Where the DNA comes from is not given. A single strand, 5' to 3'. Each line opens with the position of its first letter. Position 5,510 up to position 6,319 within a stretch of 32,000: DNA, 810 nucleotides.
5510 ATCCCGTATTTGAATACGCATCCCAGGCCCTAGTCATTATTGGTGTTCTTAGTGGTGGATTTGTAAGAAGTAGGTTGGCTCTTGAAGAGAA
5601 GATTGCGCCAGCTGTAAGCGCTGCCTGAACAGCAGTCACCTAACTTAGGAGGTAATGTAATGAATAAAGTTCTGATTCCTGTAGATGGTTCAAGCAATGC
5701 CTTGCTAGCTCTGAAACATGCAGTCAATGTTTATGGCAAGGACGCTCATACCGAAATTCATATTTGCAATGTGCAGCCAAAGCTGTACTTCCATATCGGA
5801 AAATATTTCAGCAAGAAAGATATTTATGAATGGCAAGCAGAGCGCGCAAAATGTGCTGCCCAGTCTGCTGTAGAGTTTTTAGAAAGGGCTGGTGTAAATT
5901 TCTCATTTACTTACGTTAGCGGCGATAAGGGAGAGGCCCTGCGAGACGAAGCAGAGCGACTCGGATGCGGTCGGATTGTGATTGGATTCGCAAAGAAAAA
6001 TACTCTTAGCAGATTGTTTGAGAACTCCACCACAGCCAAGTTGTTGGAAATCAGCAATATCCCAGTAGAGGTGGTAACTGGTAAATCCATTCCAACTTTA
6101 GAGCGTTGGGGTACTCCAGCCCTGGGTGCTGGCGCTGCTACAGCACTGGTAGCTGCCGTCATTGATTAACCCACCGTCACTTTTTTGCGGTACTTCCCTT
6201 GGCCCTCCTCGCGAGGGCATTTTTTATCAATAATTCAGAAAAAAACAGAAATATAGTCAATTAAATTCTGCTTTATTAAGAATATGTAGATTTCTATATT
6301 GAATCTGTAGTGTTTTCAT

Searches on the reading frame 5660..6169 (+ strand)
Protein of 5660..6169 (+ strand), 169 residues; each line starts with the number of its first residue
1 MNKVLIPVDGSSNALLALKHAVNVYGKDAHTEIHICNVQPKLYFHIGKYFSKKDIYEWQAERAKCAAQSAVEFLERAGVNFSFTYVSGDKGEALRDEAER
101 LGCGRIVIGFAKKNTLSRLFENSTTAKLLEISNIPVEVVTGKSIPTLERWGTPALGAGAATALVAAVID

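Call 7: find_related_loci(query=window:5660-6166:+, collection=genome_contigs, flank=10000)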
Query window:5660-6166:+ (169 aa) in genome_contigs; peptide patterns used: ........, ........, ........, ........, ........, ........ (x = any residue, [..] = any of these).
171 stretches matched a pattern; 36 encode a relative of the query (tblastn E <= 1e-3); 36 distinct loci.
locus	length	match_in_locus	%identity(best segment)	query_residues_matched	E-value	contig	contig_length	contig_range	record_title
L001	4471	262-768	77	1-169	3e-87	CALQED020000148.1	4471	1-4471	MAG: Polynucleobacter meluiroseus isolate HRS-HS3-bin-171 genome assembly, contig: HRS-HS3-C19436, whole genome shotgun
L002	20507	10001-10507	78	1-169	6e-87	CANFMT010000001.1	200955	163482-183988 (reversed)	MAG: Burkholderiaceae bacterium isolate Jr-14may18-63 genome assembly, contig: Jr-14may18-C56, whole genome shotgun sequ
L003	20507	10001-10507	82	1-169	2e-86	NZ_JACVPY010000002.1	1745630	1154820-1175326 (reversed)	Polynucleobacter sp. UB-Piko-W3 2634493311, whole genome shotgun sequence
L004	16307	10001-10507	82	1-169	1e-86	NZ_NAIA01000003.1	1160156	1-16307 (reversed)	Polynucleobacter hirudinilacicola strain MWH-EgelM1-30-B4 2590873607, whole genome shotgun sequence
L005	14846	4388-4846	91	1-153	3e-86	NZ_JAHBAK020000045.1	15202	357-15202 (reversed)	MAG: Polynucleobacter sp. isolate AQU-01 c_000000069347, whole genome shotgun sequence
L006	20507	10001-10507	75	1-169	4e-86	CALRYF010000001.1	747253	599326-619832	MAG: Polynucleobacter meluiroseus isolate JJ-MA1B5-281-2-mx-bin649 genome assembly, contig: JJ-MA1B5-281-C1, whole genom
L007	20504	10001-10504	81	1-168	8e-85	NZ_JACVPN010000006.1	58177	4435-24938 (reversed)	Polynucleobacter sp. MWH-Berg-3C6 NODE_8_length_58177_cov_130.057364, whole genome shotgun sequence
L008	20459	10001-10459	81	1-153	1e-83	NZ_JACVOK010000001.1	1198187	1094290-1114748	Polynucleobacter sp. 73C-SIWE NODE_1_length_1198187_cov_137.512339, whole genome shotgun sequence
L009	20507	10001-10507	81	1-169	3e-83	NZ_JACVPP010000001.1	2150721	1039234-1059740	Polynucleobacter sp. MWH-HuK1 2608692706, whole genome shotgun sequence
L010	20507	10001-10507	80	1-169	4e-83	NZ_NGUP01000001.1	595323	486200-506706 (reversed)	Polynucleobacter campilacus strain MWH-Feld-100 2590880318, whole genome shotgun sequence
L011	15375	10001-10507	73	1-169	2e-82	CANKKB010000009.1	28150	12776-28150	MAG: Burkholderiaceae bacterium isolate RH-27jun17-3 genome assembly, contig: RH-27jun17-C4164, whole genome shotgun seq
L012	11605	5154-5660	79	1-169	3e-82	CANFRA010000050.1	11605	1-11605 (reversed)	MAG: Burkholderiaceae bacterium isolate Jr-16oct17-170 genome assembly, contig: Jr-16oct17-C10614, whole genome shotgun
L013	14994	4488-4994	79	1-169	1e-81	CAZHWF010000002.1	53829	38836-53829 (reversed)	MAG TPA_asm: uncultured Polynucleobacter sp. isolate SRP278252_co2_104 genome assembly, contig: NODE_1001_length_53829_c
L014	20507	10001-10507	80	1-169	2e-81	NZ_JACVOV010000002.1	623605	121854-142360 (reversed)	Polynucleobacter sp. AP-Capit-er-40B-B4 NODE_2_length_623605_cov_198.799579, whole genome shotgun sequence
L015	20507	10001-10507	80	1-169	1e-81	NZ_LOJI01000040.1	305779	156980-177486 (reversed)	Polynucleobacter yangtzensis strain MWH-JaK3 Ga0068521_140, whole genome shotgun sequence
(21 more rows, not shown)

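Call 8: search_protein_families(library=pfam, proteins=[window:5660-6166:+], max_evalue=0.01)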
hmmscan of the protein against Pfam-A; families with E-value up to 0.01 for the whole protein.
window:5660-6166:+ (169 aa): 1 family
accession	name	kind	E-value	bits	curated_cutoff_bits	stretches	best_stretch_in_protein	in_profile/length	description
PF00582.32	Usp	-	1.2e-18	68.5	24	1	2-139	3-140/141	Universal stress protein family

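Call 38: search_protein_families(library=ncbifam, proteins=[L009:13920-17012:+, L009:12529-13902:+, L009:11297-12559:+, L009:10669-10998:+, L009:9254-10507:+], max_evalue=0.00001)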
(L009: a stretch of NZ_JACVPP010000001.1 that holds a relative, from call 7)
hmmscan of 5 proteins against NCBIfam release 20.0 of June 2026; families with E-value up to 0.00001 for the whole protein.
L009:13920-17012:+ (1031 aa): 12 families
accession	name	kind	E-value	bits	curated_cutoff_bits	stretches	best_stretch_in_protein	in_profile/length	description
TIGR00914.1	2A0601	subfamily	0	1110.7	701.45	1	1-1028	1-1039/1051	CusA/CzcA family heavy metal efflux RND transporter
NF033617.1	RND_permease_2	subfamily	2.5e-177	591.8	1250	1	11-1025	6-1008/1009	multidrug efflux RND transporter permease subunit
NF000282.2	RND_permease_1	subfamily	1.8e-134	449.9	1250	1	15-1024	10-1027/1029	multidrug efflux RND transporter permease subunit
TIGR00915.1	2A0602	subfamily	1.1e-112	377.8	940.35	1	15-1021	11-1025/1050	efflux RND transporter permease subunit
NF007905.0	PRK10614.1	equivalog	9.6e-111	371.1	1774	1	10-1025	8-1009/1025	multidrug efflux RND transporter permease subunit MdtC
NF007798.0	PRK10503.1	equivalog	9.2e-107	357.9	1584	1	16-1025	23-1023/1040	MdtB/MuxB family multidrug efflux RND transporter permease subunit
NF007133.0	PRK09579.1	equivalog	2.4e-88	296.9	1763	1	11-1025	9-1003/1017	multidrug efflux RND transporter permease subunit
NF007842.1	PRK10555.1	equivalog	3.6e-81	273.4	1854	1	14-1021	10-1023/1036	multidrug efflux RND transporter permease AcrD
NF000037.1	RND_perm_OqxB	exception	6.8e-79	265.8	2200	1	7-1021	5-1031/1050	multidrug efflux RND transporter permease subunit OqxB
NF007131.0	PRK09577.1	equivalog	7.1e-75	252.4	1768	1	7-1021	3-1019/1045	multidrug efflux RND transporter permease subunit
NF011706.2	PRK15127.1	equivalog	1.4e-68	231.8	2150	2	13-507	9-499/1049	multidrug efflux RND transporter permease subunit AcrB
TIGR00921.1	2A067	subfamily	1e-08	33.7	351.9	0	860-1025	188-347/733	hydrophobe/amphiphile efflux-3 (HAE3) family transporter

L009:12529-13902:+ (458 aa): 14 families
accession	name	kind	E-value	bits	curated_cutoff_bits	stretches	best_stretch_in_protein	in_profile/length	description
TIGR00999.1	8a0102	subfamily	9.1e-48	162.7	319.3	1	171-447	1-270/271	CzcB/NccB family metal efflux transporter periplasmic adaptor subunit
TIGR01730.1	RND_mfp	subfamily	1.3e-45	155.8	94.9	1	132-449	8-315/322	efflux RND transporter periplasmic adaptor subunit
NF007303.0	PRK09783.1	subfamily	3.4e-20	71.8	390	1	238-450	183-395/414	copper/silver efflux system membrane fusion protein CusB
NF045680.1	DiMtlExpIhpB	equivalog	3.3e-19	69.1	450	1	271-447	139-314/326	divalent metal ion exporter adaptor subunit IhpB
NF045904.1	RND-peri-MexE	equivalog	4.5e-16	58.7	714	1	154-445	65-358/390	multidrug efflux RND transporter periplasmic adaptor subunit MexE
NF008606.0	PRK11578.1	equivalog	2.5e-14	53.2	342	1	140-442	51-363/371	macrolide transporter subunit MacA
TIGR00998.1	8a0101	subfamily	2.3e-12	46.5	390.8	1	271-346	206-282/334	EmrA/EmrK family multidrug efflux transporter periplasmic adaptor subunit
NF000272.2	OqxA_adapt_sub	exception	6.9e-12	45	835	1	143-444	60-367/391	multidrug efflux RND transporter periplasmic adaptor subunit OqxA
NF007785.0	PRK10476.1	equivalog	6.1e-10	38.4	376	1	197-363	125-301/347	multidrug transporter subunit MdtN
TIGR02971.1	heterocyst_DevB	subfamily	3.3e-09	36.6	129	1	226-352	162-285/327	ABC exporter membrane fusion protein, DevB family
NF038010.1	ABC_adapt_DarC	equivalog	9.5e-09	34.4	450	1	208-445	157-406/417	darobactin export ABC transporter periplasmic adaptor subunit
NF008589.1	PRK11556.1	equivalog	8.6e-08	31.5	391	1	158-447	90-379/392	MdtA/MuxA family multidrug efflux RND transporter periplasmic adaptor subunit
NF007132.1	PRK09578.1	equivalog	1e-07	31.1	512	0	143-248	58-165/396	MexX/AxyX family multidrug efflux RND transporter periplasmic adaptor subunit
NF033138.2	RND-peri-MexC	equivalog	3.9e-06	26.2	625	0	152-448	63-364/375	MexC family multidrug efflux RND transporter periplasmic adaptor subunit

L009:11297-12559:+ (421 aa): 4 families
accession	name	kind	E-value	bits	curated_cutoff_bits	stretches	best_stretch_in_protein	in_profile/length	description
TIGR01844.1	type_I_sec_TolC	subfamily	1.3e-30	106.8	225.15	1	29-396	4-386/414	TolC family outer membrane protein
NF045679.1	DiMtlExpIhpA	equivalog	4.3e-17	61.9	650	1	10-415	11-420/424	divalent metal ion exporter subunit IhpA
TIGR01845.1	outer_NodT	subfamily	2e-13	50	210.05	1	29-395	58-445/460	efflux transporter outer membrane subunit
NF007002.0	PRK09465.1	equivalog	2e-09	36.5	495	1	29-397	25-413/460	outer membrane channel protein TolC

L009:10669-10998:+ (110 aa): 0 families

L009:9254-10507:+ (418 aa): 3 families
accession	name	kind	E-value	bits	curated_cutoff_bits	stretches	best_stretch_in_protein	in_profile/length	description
TIGR03717.1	R_switched_YjbE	subfamily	3.5e-69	232.1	134.8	1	11-185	1-175/176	YjbE family putative metal transport protein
TIGR03716.1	R_switched_YkoY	subfamily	1.7e-28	99.8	138.5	1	12-211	2-204/220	integral membrane protein, YkoY family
TIGR03718.1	R_switched_Alx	subfamily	1.3e-09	38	246.4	1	11-136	65-191/303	TerC/Alx family metal homeostasis membrane protein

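Call 39: search_protein_families(library=pfam, proteins=[L009:10669-10998:+, L009:9254-10507:+, L009:11297-12559:+, L009:12529-13902:+], max_evalue=0.01)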
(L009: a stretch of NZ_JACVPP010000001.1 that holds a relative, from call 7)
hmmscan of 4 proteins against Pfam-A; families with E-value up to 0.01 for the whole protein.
L009:10669-10998:+ (110 aa): 0 families

L009:9254-10507:+ (418 aa): 2 families
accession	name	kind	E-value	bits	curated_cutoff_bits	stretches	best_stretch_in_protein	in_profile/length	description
PF03741.22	TerC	-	9.3e-50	169.3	27.8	1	14-185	2-177/178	Integral membrane protein TerC family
PF00582.32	Usp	-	6.1e-17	62.9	24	1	251-388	3-140/141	Universal stress protein family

L009:11297-12559:+ (421 aa): 1 family
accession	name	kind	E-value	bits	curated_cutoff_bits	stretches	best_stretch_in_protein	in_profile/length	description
PF02321.23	OEP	-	1.3e-41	143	22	2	232-405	1-184/187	Outer membrane efflux protein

L009:12529-13902:+ (458 aa): 4 families
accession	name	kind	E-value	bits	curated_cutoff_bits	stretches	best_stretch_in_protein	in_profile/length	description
PF16576.10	HlyD_D23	-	3.1e-55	187.2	30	1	136-375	3-214/214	Barrel-sandwich domain of CusB or HlyD membrane-fusion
PF13437.12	HlyD_3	-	3.9e-20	73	22.2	1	272-372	2-106/106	HlyD family secretion protein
PF13533.13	Biotin_lipoyl_2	-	6.4e-06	26.3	29.8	1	160-183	8-31/32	Biotin-lipoyl like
PF00364.28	Biotin_lipoyl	-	0.0041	17.4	22.1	0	155-183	45-73/73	Biotin-requiring enzyme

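Call 47: find_homologous_proteins(query=L009:11297-12559:+, max_evalue=1e-20)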
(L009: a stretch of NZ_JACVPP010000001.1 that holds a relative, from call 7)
Query L009:11297-12559:+ (421 aa): 844 proteins with E <= 1e-20 among 8000 candidates; the best 120 are listed.
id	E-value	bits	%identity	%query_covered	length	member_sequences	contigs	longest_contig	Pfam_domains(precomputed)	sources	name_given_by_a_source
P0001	1.4e-261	885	100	100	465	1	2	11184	PF02321.24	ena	-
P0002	1.4e-252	855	96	100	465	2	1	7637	PF02321.24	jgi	jgi:cobalt-zinc-cadmium efflux system outer membrane protein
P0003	3.1e-252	854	96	100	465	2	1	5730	PF02321.24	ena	-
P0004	3.9e-252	854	96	100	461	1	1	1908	PF02321.24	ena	-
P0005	9.1e-252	853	96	100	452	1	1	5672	PF02321.24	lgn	-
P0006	1.0e-251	853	96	100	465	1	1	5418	PF02321.24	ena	-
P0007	1.1e-251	852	96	100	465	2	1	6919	PF02321.24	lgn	-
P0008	3.7e-251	851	96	100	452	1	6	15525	PF02321.24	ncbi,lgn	-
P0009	4.1e-251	850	96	100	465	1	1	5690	PF02321.24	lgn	-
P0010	4.5e-251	850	96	100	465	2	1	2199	PF02321.24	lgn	-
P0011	8.2e-251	850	96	100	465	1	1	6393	PF02321.24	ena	-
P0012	1.0e-250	849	96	100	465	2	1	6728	PF02321.24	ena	-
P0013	1.4e-250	849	96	100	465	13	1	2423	PF02321.24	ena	-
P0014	1.4e-250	849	95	100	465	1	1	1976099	PF02321.24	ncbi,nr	ncbi:TolC family protein [Polynucleobacter yangtzensis]|nr:TolC family protein [Polynucleobacter yan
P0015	1.7e-250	848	96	100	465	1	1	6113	PF02321.24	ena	-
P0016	1.9e-250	848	95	100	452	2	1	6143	PF02321.24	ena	-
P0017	2.0e-250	848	96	100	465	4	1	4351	PF02321.24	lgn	-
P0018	4.1e-250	847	96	100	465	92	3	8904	PF02321.24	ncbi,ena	-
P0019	2.0e-249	845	95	100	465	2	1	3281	PF02321.24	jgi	jgi:cobalt-zinc-cadmium efflux system outer membrane protein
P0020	7.0e-249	843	95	100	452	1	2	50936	PF02321.24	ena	-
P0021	1.2e-248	842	95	100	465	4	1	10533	PF02321.24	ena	-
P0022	1.8e-248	842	95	100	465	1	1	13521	PF02321.24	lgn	-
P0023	2.1e-248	842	94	100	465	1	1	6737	PF02321.24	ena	-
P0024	1.0e-247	839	94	100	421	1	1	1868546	PF02321.24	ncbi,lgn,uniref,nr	ncbi:TolC family protein [Polynucleobacter sp. KF022]|uniref:TolC family protein n=1 Tax=Polynucleob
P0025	1.3e-246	836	95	100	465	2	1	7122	PF02321.24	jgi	jgi:cobalt-zinc-cadmium efflux system outer membrane protein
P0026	2.7e-246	835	95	100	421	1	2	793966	PF02321.24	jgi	jgi:cobalt-zinc-cadmium efflux system outer membrane protein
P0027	5.3e-246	834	93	100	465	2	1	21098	PF02321.24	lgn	-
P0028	3.7e-244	828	93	100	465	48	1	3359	PF02321.24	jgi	jgi:cobalt-zinc-cadmium efflux system outer membrane protein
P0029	1.2e-243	826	93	100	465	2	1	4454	PF02321.24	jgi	jgi:cobalt-zinc-cadmium efflux system outer membrane protein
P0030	2.3e-243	825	93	100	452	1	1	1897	PF02321.24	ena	-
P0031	3.8e-243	824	92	100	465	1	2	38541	PF02321.24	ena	-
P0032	7.2e-243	823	92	100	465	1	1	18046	PF02321.24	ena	-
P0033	7.2e-243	823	92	100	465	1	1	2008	PF02321.24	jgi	-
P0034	1.3e-242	823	92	100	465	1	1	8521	PF02321.24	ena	-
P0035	2.4e-242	822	92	100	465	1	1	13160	PF02321.24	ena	-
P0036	3.8e-242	821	93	99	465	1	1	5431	PF02321.24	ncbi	-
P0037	3.9e-242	821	92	100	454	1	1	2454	PF02321.24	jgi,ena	-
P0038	5.0e-242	821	92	100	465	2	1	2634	PF02321.24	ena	-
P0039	8.7e-242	820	92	100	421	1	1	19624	PF02321.24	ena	-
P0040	1.2e-241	819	92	100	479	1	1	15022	PF02321.24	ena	-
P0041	2.0e-241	819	92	100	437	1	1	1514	PF02321.24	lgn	-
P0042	2.2e-241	818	92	100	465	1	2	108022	PF02321.24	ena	-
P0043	4.4e-241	818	92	100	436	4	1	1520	PF02321.24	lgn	-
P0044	7.9e-241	817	91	100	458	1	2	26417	PF02321.24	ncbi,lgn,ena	-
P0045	1.0e-240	816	91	100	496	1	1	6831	PF02321.24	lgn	-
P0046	1.2e-240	816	91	100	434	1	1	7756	PF02321.24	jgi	-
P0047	1.7e-240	816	91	100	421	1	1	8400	PF02321.24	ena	-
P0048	2.2e-240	815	91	100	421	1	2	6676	PF02321.24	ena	-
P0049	2.8e-240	815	92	100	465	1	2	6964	PF02321.24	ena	-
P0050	2.8e-240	815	91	100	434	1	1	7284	PF02321.24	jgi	-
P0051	3.6e-240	814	91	100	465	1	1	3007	PF02321.24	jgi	-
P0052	3.9e-240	814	91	100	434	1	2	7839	PF02321.24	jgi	jgi:cobalt-zinc-cadmium efflux system outer membrane protein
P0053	4.4e-240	814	91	100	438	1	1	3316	PF02321.24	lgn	-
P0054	5.0e-240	814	91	100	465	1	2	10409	PF02321.24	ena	-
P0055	6.1e-240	814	91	100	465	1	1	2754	PF02321.24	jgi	jgi:cobalt-zinc-cadmium efflux system outer membrane protein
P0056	6.6e-240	814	92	100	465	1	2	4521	PF02321.24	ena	-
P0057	8.3e-240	813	90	100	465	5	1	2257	PF02321.24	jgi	jgi:cobalt-zinc-cadmium efflux system outer membrane protein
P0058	1.6e-239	812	90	100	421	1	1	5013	PF02321.24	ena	-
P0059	2.0e-239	812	91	100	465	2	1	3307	PF02321.24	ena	-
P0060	2.3e-239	812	90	100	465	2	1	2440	PF02321.24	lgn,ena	-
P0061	2.8e-239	812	91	100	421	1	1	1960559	PF02321.24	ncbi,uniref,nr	ncbi:TolC family protein [Polynucleobacter sp. MWH-UH35A]|uniref:TolC family protein n=1 Tax=Polynuc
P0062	4.2e-239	811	90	100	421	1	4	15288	PF02321.24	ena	-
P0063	5.2e-239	811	91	100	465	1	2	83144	PF02321.24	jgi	jgi:cobalt-zinc-cadmium efflux system outer membrane protein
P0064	1.2e-238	809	90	100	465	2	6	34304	PF02321.24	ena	-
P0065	1.9e-238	809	90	100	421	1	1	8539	PF02321.24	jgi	-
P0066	2.9e-238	808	90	100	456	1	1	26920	PF02321.24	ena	-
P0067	5.8e-238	807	89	100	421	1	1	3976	PF02321.24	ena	-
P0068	6.5e-238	807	89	100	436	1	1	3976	PF02321.24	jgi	-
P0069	1.1e-237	806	90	100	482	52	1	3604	PF02321.24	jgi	jgi:cobalt-zinc-cadmium efflux system outer membrane protein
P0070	1.1e-237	806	90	100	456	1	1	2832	PF02321.24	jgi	-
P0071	2.6e-237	805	90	100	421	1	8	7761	PF02321.24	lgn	-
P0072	2.7e-237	805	90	100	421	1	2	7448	PF02321.24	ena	-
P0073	3.5e-237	805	90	100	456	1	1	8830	PF02321.24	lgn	-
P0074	6.9e-237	804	89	100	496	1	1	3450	PF02321.24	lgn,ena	-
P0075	9.5e-237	803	89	100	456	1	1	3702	PF02321.24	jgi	-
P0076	1.8e-236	802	89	100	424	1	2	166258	PF02321.24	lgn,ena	-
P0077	1.5e-235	799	89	100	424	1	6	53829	PF02321.24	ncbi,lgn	-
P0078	4.3e-235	798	89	100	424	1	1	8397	PF02321.24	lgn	-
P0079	2.3e-234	795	88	100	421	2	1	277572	PF02321.24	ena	-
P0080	2.8e-234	795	91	98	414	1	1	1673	PF02321.24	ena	-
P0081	1.9e-233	792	90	98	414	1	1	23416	PF02321.24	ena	-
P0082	3.4e-233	792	92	96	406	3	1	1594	PF02321.24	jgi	jgi:cobalt-zinc-cadmium efflux system outer membrane protein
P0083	1.0e-232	790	88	100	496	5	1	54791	PF02321.24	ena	-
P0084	5.8e-232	787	90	98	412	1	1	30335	PF02321.24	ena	-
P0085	1.9e-229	779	87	99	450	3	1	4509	PF02321.24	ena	-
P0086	3.0e-229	779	86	100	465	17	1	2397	PF02321.24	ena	-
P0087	1.1e-228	777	86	100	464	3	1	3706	PF02321.24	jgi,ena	jgi:cobalt-zinc-cadmium efflux system outer membrane protein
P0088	2.6e-227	772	85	99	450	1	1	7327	PF02321.24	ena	-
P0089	2.9e-227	772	85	99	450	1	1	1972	PF02321.24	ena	-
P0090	3.1e-227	772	86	99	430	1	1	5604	PF02321.24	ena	-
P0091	3.1e-227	772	86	99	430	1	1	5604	PF02321.24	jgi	-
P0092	4.5e-227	771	85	99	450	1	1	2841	PF02321.24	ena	-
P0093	6.5e-227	771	86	99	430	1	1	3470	PF02321.24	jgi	jgi:cobalt-zinc-cadmium efflux system outer membrane protein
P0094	1.2e-226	770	85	100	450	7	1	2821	PF02321.24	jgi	-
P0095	2.5e-226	769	85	99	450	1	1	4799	PF02321.24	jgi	jgi:cobalt-zinc-cadmium efflux system outer membrane protein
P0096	4.8e-226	768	85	100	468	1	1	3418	PF02321.24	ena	-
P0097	5.0e-226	768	86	100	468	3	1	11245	PF02321.24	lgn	-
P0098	8.4e-226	767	85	99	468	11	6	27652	PF02321.24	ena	-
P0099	1.1e-225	767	84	99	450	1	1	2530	PF02321.24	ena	-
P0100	1.3e-225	767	84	99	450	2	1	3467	PF02321.24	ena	-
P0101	2.3e-225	766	84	99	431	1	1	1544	PF02321.24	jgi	jgi:cobalt-zinc-cadmium efflux system outer membrane protein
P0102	4.0e-225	765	85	99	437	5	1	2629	PF02321.24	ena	-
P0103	6.1e-225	764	85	99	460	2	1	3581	PF02321.24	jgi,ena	-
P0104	6.6e-225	764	84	100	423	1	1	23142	PF02321.24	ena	-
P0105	7.0e-225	764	84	100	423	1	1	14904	PF02321.24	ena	-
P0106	9.5e-225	764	85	99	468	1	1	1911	PF02321.24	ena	-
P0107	1.7e-224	763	84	99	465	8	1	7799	PF02321.24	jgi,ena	-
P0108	1.8e-224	763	84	100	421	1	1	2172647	PF02321.24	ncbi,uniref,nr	ncbi:TolC family protein [Polynucleobacter sp. MWH-Braz-FAM2G]|uniref:TolC family protein n=1 Tax=Po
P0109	1.9e-224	763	84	100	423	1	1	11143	PF02321.24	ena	-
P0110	2.5e-224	762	84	100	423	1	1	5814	PF02321.24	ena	-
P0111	2.6e-224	762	84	100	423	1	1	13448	PF02321.24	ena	-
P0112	5.7e-224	761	84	99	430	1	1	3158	PF02321.24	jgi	jgi:cobalt-zinc-cadmium efflux system outer membrane protein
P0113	5.7e-224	761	84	99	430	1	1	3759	PF02321.24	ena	-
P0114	8.0e-224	761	84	99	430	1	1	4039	PF02321.24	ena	-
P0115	8.0e-224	761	84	99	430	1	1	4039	PF02321.24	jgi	-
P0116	8.1e-224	761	84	100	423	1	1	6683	PF02321.24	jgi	-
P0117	1.5e-223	760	85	99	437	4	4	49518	PF02321.24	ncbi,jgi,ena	-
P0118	1.5e-223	760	85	99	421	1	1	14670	PF02321.24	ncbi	ncbi:MAG: TolC family protein [Polynucleobacter sp.]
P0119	1.7e-223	760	84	99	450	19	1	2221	PF02321.24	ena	-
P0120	1.9e-223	760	84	100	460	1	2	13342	PF02321.24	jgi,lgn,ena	-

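Call 53: find_encoding_contigs(protein=window:5660-6169:+, flank=3000, max_places=4)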
Protein window:5660-6169:+ (169 aa): no gene with exactly this product is on record in the collection.

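Call 55: search_dna_similar(query=L009:13920-17012:+, collection=plasmids, mode=protein, max_rows=25)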
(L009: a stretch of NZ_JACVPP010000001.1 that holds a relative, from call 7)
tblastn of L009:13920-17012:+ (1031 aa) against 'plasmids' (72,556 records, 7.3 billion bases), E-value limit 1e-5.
The search stops at 5000 records and this limit was reached: more records match than are counted here, and every count below describes the 5000 best-scoring records only.
Records with a match: at least 5000; places in all: 8238; records where one place covers at least 80% of the query: 4860.
Best place of each record, by identity: 60-80% 139; <60% 4861.
By first word of the organism name: Klebsiella 2217; Escherichia 339; Acinetobacter 216; Enterobacter 193; Rhizobium 156; Salmonella 152; Ralstonia 144; Pseudomonas 128; Sinorhizobium 102; Citrobacter 91; and 237 more.
By predicted mobility (MOB-suite, as given by PLSDB): conjugative 2275; non-mobilizable 2024; mobilizable 701.
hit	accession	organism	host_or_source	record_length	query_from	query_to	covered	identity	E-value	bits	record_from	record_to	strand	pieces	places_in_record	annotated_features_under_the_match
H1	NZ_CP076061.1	Cupriavidus sp. EM10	Pure-cultured cell,sewage water sludge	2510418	33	1030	97%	64.4%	0e+0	1216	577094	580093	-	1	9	none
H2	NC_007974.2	Cupriavidus metallidurans CH34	-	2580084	33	1030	97%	63.9%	0e+0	1205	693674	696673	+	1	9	none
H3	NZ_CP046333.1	Cupriavidus metallidurans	sedimentation pond in a zinc factory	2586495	33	1030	97%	63.9%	0e+0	1205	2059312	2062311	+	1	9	none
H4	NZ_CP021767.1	Ralstonia solanacearum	Solanum lycopersicum,Tomato with ...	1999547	31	1027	96%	62.8%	0e+0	1137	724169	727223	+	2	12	none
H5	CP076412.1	Ralstonia wenshanensis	soil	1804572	32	1027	97%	62.2%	0e+0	1139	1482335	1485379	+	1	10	efflux RND transporter permease subunit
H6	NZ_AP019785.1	Methylomagnum ishizawai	-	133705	32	1029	97%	62.0%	0e+0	1168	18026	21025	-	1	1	CusA/CzcA family heavy metal efflux RND transporter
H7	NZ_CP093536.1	Ralstonia pseudosolanacearum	cell culture,pepper stem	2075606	31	1027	97%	62.0%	0e+0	1131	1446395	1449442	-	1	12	none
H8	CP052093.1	Ralstonia solanacearum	tomato,cell culture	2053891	31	1027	97%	62.0%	0e+0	1131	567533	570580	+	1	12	none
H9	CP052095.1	Ralstonia solanacearum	tomato,cell culture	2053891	31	1027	97%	62.0%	0e+0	1131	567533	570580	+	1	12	none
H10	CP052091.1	Ralstonia solanacearum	tomato,cell culture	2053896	31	1027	97%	62.0%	0e+0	1131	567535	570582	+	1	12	efflux RND transporter permease subunit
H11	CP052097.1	Ralstonia solanacearum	tomato,cell culture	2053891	31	1027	97%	62.0%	0e+0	1131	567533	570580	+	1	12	none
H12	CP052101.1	Ralstonia solanacearum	tomato,cell culture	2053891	31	1027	97%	62.0%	0e+0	1131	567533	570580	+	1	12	none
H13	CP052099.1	Ralstonia solanacearum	tomato,cell culture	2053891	31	1027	97%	62.0%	0e+0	1131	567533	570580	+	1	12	efflux RND transporter permease subunit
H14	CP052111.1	Ralstonia solanacearum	tomato,cell culture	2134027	31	1027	97%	62.0%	0e+0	1131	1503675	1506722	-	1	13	efflux RND transporter permease subunit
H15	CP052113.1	Ralstonia solanacearum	tomato,cell culture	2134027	31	1027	97%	62.0%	0e+0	1131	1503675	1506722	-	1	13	efflux RND transporter permease subunit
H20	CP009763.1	Ralstonia solanacearum OE1-1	Solanum virginianum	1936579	31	1027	97%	62.0%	0e+0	1131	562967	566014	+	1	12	CusA/CzcA family heavy metal efflux RND transporter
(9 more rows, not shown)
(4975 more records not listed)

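Call 56: get_annotated_region(hit=H2, flank=6000)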
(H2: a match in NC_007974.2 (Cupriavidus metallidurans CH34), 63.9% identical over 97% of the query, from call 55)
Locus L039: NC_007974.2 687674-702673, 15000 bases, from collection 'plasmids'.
description: Cupriavidus metallidurans CH34 megaplasmid, complete sequence
organism: Cupriavidus metallidurans CH34 (NCBI taxid 266264)
taxonomy: Bacteria; Pseudomonadota; Betaproteobacteria; Burkholderiales; Burkholderiaceae; Cupriavidus; Cupriavidus metallidurans; Cupriavidus metallidurans CH34
host: -; source: -; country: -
typing (MOB-suite, as given by PLSDB): mobilizable; replicon rep_cluster_104,rep_cluster_1581,rep_cluster_80; relaxase MOBP,MOBP
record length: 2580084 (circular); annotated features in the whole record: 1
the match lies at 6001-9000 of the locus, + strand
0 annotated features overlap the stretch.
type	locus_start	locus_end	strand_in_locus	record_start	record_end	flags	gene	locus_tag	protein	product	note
